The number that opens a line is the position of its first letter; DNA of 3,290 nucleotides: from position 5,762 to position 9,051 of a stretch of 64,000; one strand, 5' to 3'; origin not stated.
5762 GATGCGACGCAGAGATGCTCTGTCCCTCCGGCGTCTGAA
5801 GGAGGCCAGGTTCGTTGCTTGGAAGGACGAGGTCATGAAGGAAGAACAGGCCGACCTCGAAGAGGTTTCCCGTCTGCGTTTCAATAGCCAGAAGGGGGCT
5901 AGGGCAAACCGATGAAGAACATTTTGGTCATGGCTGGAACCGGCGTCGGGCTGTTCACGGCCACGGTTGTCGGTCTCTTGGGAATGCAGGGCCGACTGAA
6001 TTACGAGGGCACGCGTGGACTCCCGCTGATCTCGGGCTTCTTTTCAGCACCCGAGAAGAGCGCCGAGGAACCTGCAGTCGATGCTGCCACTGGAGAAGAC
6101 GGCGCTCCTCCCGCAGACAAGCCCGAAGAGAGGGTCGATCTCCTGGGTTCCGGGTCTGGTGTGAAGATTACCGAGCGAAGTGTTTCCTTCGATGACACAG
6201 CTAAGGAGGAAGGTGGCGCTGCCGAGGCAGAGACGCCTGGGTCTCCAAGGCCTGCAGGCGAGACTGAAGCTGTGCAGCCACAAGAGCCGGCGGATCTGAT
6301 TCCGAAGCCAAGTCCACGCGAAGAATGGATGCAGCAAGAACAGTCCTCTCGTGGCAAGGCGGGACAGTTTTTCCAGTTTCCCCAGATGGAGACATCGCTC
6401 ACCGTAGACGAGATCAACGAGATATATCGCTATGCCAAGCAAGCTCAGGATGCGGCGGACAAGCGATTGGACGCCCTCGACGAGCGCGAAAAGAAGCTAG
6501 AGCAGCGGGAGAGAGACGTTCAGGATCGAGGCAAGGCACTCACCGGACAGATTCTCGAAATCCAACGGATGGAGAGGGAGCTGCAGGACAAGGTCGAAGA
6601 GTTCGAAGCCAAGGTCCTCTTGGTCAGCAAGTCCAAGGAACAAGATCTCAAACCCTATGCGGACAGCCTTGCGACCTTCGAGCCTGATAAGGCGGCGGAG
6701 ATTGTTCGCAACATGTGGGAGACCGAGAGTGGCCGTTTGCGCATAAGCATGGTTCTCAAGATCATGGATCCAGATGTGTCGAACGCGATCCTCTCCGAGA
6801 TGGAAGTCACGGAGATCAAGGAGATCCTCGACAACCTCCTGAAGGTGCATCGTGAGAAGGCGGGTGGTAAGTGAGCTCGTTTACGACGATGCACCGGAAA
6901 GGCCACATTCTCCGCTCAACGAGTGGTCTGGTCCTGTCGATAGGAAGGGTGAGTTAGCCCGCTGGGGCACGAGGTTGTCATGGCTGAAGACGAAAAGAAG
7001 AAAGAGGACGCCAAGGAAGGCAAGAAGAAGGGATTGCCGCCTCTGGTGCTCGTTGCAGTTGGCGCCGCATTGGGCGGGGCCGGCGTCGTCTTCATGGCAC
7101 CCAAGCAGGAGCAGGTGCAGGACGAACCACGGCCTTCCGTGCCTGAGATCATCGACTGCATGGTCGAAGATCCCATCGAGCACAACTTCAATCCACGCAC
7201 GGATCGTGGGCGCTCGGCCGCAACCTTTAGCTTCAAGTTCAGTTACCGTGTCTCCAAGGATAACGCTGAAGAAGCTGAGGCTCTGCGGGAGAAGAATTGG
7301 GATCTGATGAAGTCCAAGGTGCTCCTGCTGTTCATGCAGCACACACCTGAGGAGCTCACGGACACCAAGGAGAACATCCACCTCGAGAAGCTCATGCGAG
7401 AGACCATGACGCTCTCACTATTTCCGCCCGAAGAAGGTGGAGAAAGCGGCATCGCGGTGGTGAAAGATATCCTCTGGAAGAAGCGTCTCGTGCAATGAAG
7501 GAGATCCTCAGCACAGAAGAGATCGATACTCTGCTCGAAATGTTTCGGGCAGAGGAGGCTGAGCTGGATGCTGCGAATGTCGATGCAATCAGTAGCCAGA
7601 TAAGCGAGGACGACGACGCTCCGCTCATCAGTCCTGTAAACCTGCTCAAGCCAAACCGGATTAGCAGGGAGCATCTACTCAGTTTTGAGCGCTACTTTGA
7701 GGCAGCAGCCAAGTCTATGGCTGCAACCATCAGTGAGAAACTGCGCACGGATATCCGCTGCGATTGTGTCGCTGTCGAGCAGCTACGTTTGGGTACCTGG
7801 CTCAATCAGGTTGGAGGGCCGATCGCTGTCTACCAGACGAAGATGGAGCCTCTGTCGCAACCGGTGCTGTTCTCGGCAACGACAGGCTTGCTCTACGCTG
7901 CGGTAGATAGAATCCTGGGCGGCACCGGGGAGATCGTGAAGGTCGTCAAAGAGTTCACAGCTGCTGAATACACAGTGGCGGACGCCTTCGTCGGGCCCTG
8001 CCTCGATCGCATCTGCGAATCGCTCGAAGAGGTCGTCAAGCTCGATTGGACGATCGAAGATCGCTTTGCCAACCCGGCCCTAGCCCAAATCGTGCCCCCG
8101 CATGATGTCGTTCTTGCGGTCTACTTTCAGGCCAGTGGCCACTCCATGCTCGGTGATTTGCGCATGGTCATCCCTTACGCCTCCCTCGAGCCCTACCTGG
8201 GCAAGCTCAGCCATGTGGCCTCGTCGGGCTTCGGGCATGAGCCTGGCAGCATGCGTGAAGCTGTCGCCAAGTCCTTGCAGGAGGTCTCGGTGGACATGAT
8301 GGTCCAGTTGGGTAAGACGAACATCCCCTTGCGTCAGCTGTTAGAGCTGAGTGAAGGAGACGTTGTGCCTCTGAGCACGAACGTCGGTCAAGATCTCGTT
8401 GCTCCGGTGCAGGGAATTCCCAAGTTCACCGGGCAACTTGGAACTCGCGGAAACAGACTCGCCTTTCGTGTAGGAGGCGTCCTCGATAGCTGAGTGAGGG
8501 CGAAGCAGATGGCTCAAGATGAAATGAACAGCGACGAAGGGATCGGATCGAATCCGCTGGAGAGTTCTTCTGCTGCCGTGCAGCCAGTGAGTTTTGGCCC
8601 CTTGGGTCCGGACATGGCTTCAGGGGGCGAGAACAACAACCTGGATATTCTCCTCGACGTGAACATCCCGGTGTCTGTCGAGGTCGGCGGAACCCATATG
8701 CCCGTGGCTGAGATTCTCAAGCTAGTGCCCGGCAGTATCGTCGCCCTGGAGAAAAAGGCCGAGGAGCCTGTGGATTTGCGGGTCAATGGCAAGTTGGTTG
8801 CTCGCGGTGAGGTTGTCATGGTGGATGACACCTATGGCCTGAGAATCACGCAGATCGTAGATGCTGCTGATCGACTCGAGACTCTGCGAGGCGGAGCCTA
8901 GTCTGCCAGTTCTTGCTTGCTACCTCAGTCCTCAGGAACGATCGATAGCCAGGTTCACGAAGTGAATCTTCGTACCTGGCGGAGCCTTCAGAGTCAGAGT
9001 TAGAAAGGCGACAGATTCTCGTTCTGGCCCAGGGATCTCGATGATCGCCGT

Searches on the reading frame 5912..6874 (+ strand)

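Call 13: search_protein_families(library=pfam, proteins=[window:5912-6874:+], max_evalue=0.0001)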
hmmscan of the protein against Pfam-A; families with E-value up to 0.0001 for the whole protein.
window:5912-6874:+ (320 aa): 0 families

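Call 73: search_protein_families(library=pfam, proteins=[window:5912-6874:+], max_evalue=0.05)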
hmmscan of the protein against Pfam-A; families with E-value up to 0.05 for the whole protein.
window:5912-6874:+ (320 aa): 0 families

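Call 80: search_protein_families(library=pfam, proteins=[window:5912-6874:+], max_evalue=1)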
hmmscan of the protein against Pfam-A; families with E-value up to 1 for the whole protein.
window:5912-6874:+ (320 aa): 7 families
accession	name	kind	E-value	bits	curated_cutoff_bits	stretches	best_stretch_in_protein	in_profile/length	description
PF10779.14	XhlA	-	0.075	13.6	34.7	1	183-220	10-47/67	Haemolysin XhlA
PF14841.11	FliG_M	-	0.086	13.5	25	0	278-311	16-49/76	FliG middle domain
PF13196.11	DUF4012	-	0.11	13.5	28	1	248-295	72-117/144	Protein of unknown function (DUF4012)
PF14842.11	FliG_N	-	0.14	13.2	25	0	274-311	4-41/104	FliG N-terminal domain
PF21918.1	cas_Cpf1_2nd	-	0.2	12.1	27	1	187-313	75-180/225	CRISPR-associated endonuclease Cpf1 REC2 domain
PF12072.13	RNase_Y_N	-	0.22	11.4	32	1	176-240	81-145/201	RNase Y N-terminal region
PF21037.2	CCDC138_cc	-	0.23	12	27.1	1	176-207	14-45/59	Coiled-coil-domain-containing protein 138, coiled-coil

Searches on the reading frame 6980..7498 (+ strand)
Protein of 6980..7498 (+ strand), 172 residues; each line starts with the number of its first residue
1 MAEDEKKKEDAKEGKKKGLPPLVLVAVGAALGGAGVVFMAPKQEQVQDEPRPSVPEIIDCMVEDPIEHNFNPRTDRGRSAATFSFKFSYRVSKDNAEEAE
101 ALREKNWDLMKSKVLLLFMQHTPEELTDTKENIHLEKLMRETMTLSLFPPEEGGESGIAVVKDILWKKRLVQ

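Call 13: search_protein_families(library=pfam, proteins=[window:6980-7498:+], max_evalue=0.0001)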
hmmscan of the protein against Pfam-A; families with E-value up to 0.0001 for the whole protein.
window:6980-7498:+ (172 aa): 0 families

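Call 73: search_protein_families(library=pfam, proteins=[window:6980-7498:+], max_evalue=0.05)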
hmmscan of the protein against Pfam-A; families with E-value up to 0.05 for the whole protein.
window:6980-7498:+ (172 aa): 1 family
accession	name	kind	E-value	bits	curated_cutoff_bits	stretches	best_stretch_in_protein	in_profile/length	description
PF03748.19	FliL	-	0.015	16.3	24.6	1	70-172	12-103/103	Flagellar basal body-associated protein FliL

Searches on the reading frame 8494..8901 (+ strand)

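Call 13: search_protein_families(library=pfam, proteins=[window:8494-8901:+], max_evalue=0.0001)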
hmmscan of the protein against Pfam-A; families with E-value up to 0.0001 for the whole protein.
window:8494-8901:+ (135 aa): 1 family
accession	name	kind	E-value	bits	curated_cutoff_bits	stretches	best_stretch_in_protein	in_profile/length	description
PF01052.25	FliMN_C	-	3.1e-24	85.1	23.8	1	53-122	3-72/73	Type III flagellar switch regulator (C-ring) FliN C-term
